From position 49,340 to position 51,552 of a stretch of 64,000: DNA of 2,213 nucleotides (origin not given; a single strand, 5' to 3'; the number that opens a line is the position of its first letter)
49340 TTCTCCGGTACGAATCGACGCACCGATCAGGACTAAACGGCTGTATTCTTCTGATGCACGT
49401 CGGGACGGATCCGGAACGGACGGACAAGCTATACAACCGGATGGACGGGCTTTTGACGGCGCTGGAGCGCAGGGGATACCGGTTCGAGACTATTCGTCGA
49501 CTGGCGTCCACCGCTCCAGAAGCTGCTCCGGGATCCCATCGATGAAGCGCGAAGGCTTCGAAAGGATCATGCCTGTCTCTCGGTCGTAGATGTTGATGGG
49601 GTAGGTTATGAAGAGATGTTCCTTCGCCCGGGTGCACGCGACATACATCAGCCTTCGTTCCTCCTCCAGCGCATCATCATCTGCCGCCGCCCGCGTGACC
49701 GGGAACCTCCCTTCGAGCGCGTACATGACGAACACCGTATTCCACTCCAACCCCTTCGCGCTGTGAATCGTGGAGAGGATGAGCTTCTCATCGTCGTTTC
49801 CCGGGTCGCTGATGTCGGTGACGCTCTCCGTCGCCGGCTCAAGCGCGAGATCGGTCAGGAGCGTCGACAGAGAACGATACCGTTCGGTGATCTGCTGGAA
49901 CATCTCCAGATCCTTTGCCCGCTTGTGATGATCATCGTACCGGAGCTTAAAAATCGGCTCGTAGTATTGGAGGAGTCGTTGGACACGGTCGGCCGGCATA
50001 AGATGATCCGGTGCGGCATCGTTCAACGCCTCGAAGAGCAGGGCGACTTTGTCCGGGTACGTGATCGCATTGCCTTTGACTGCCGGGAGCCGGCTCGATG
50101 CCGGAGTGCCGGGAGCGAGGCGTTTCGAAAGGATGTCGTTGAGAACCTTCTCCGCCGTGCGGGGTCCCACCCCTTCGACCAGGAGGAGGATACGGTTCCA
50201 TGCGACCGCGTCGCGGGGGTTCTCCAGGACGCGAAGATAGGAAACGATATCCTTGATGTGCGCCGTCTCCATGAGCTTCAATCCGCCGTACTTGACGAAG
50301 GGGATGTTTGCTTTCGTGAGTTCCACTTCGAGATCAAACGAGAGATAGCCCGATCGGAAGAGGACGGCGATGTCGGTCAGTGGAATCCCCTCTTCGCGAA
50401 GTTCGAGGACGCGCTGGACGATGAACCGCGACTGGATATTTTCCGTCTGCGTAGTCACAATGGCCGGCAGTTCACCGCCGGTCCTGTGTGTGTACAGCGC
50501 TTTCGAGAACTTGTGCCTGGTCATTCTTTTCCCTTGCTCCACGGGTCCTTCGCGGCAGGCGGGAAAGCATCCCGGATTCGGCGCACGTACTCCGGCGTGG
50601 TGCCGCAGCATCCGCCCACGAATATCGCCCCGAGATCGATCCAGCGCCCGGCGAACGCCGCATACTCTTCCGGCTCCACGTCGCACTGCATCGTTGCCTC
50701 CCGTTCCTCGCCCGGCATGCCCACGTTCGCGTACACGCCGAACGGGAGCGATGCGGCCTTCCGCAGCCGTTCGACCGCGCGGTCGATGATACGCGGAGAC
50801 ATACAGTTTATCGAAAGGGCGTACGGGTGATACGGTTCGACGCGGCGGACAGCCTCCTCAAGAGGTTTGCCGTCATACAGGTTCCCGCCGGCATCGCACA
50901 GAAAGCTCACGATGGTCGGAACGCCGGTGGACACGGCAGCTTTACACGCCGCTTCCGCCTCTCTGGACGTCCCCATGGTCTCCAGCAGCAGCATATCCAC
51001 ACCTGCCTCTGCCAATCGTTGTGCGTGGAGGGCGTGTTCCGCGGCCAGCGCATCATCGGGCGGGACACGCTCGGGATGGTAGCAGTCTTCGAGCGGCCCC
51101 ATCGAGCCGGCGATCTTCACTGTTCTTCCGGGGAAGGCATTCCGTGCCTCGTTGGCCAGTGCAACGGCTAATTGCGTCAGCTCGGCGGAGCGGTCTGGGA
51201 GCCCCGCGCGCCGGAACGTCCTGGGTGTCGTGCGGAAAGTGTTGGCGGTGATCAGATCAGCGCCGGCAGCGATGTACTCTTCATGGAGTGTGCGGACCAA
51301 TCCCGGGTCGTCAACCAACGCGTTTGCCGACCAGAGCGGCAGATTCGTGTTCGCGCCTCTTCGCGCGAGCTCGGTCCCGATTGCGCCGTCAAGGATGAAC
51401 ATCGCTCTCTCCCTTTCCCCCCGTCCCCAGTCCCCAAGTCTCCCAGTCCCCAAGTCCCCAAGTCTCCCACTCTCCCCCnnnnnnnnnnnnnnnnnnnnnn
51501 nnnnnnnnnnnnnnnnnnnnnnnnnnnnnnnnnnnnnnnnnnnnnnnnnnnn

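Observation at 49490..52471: UvrD/PcrA-type helicase gene cleanly bisected by a complete homocysteine S-methyltransferase gene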

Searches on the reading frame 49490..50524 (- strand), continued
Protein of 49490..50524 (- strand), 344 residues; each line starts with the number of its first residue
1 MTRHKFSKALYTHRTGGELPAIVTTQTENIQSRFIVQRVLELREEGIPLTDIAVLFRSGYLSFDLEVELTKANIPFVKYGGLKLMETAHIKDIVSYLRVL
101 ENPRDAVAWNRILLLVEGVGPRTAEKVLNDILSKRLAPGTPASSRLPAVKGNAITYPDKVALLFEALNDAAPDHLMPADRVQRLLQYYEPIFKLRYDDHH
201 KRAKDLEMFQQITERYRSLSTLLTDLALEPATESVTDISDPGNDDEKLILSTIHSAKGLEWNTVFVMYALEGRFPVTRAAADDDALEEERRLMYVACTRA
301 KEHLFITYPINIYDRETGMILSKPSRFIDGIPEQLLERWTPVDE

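Call 60: search_solved_structures(query=window:49490-50524:-, show_alignments=1, max_evalue=1e-10)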
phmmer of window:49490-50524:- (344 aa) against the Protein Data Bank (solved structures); distinct sequences matched with E-value up to 1e-10: 11.
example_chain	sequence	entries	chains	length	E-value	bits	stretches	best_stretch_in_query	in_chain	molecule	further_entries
1pjr_A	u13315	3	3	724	1.6e-34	122.6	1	8-338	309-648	PCRA | ATP-DEPENDENT HELICASE PCRA | HELICASE PCRA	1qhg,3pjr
3lfu_A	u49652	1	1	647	7.4e-33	117.1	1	5-337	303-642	DNA helicase II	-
2is1_A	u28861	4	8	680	1.1e-32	116.5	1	5-338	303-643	DNA helicase II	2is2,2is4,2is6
9dci_A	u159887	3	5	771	2e-30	109.2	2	7-123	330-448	ATP-dependent DNA helicase UvrD1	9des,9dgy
4c2u_A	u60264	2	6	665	1.8e-21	79.7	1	29-311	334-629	DNA HELICASE II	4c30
4c2t_A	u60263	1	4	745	2.4e-21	79.3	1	29-311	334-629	DNA HELICASE II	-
1uaa_A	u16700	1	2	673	3.6e-20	75.4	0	234-334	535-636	PROTEIN (ATP-DEPENDENT DNA HELICASE REP.)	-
2pjr_B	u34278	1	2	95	5.9e-17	64.9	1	248-338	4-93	PROTEIN (HELICASE PCRA)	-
1qhh_D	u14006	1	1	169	2.7e-16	62.7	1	248-338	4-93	PROTEIN (PCRA (SUBUNIT))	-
1qhh_B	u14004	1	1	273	2.7e-14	56.1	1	8-128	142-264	PROTEIN (PCRA (SUBUNIT))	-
2pjr_A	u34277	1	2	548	4.1e-13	52.2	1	8-130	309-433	PROTEIN (HELICASE PCRA)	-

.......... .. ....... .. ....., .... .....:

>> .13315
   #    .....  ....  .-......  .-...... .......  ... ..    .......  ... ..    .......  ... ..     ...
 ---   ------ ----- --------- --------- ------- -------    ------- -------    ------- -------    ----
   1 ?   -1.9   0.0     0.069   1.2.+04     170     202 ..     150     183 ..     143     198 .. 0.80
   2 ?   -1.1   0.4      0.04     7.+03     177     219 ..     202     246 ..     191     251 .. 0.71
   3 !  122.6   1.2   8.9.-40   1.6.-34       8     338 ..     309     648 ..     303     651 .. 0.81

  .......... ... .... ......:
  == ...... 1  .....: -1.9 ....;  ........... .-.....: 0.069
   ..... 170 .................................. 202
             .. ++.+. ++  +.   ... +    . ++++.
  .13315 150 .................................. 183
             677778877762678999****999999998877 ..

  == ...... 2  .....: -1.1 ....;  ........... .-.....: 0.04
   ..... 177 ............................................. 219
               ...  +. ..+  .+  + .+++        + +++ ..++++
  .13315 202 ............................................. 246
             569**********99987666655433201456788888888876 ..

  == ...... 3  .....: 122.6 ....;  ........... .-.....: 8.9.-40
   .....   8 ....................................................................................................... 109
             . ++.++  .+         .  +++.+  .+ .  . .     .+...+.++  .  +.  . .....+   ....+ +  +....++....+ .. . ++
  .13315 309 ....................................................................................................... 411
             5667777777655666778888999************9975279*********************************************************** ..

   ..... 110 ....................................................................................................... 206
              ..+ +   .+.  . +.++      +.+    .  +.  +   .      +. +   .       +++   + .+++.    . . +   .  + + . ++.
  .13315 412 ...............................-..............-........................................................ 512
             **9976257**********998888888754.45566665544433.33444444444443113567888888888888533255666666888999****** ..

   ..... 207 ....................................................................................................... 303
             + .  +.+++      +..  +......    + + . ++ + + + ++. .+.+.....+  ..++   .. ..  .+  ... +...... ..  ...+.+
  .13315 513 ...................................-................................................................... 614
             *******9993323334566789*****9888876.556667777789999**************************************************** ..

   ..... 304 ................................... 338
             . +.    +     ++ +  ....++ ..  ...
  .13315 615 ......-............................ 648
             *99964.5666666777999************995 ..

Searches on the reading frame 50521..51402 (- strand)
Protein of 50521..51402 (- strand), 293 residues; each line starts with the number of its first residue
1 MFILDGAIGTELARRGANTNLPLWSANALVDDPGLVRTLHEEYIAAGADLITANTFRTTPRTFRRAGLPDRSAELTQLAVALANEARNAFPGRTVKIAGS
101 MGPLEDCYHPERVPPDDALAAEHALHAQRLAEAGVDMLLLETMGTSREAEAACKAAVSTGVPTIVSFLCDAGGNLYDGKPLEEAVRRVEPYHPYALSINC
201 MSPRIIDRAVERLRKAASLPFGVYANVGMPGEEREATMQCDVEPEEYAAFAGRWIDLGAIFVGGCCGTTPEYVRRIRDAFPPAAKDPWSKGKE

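Call 3: search_protein_families(library=pfam, proteins=[window:50521-51402:-])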
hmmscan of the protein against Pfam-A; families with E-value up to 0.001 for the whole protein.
window:50521-51402:- (293 aa): 1 family
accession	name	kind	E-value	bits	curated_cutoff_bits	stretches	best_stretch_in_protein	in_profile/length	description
PF02574.22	S-methyl_trans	-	2.3e-68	231.5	22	1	3-279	2-282/283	Homocysteine S-methyltransferase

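Call 4: search_protein_families(library=ncbifam, proteins=[window:50521-51402:-])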
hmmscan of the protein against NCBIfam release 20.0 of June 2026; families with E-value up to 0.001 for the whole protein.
window:50521-51402:- (293 aa): 5 families
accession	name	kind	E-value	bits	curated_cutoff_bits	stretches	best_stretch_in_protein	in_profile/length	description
NF007020.0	PRK09485.1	equivalog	2.4e-54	184.5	215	1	2-279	14-302/306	homocysteine S-methyltransferase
NF006396.0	PRK08645.1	equivalog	3.4e-50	170.8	453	1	2-279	13-283/611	bifunctional homocysteine S-methyltransferase/methylenetetrahydrofolate reductase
NF005718.0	PRK07534.1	equivalog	2.3e-35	122.5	338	1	2-286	16-300/337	betaine--homocysteine S-methyltransferase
TIGR02082.1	metH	equivalog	3.2e-30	104.5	1010.85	1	3-279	7-311/1182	methionine synthase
NF007024.0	PRK09490.1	equivalog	7.9e-27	93.5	1497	1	31-280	63-329/1234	methionine synthase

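Call 38: search_protein_families(library=padloc, proteins=[window:50521-51402:-], max_evalue=0.001)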
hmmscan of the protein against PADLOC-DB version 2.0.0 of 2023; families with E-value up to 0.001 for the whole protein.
window:50521-51402:- (293 aa): 0 families

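Call 41: find_related_loci(query=window:50521-51402:-, collection=metagenome_contigs, flank=2500)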
Query window:50521-51402:- (293 aa) in metagenome_contigs; peptide patterns used: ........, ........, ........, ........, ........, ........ (x = any residue, [..] = any of these).
304 stretches matched a pattern; 88 encode a relative of the query (tblastn E <= 1e-3); the best 80 are kept; 80 distinct loci.
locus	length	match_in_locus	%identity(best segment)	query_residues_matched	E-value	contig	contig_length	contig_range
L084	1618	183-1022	66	1-280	5e-128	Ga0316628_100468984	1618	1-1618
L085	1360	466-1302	62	2-280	2e-108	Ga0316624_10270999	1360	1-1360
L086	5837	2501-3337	56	2-280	1e-93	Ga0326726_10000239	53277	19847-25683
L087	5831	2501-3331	58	3-278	1e-92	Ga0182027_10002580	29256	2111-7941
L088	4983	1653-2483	58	3-278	1e-92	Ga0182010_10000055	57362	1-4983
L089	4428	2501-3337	55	2-281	2e-92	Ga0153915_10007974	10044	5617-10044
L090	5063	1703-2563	54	1-280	1e-91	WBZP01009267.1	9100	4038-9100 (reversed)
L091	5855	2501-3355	58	3-280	2e-88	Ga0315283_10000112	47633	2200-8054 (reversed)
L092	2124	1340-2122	57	3-262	1e-86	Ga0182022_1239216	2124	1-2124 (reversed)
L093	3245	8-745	53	35-281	2e-78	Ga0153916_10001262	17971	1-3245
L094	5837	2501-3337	50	2-274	1e-75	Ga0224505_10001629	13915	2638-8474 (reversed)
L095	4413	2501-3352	47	2-277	4e-71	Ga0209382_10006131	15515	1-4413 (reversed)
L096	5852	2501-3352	47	2-277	4e-71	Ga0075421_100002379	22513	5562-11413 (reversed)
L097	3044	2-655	55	59-273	3e-71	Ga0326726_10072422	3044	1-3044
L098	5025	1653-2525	46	2-277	2e-70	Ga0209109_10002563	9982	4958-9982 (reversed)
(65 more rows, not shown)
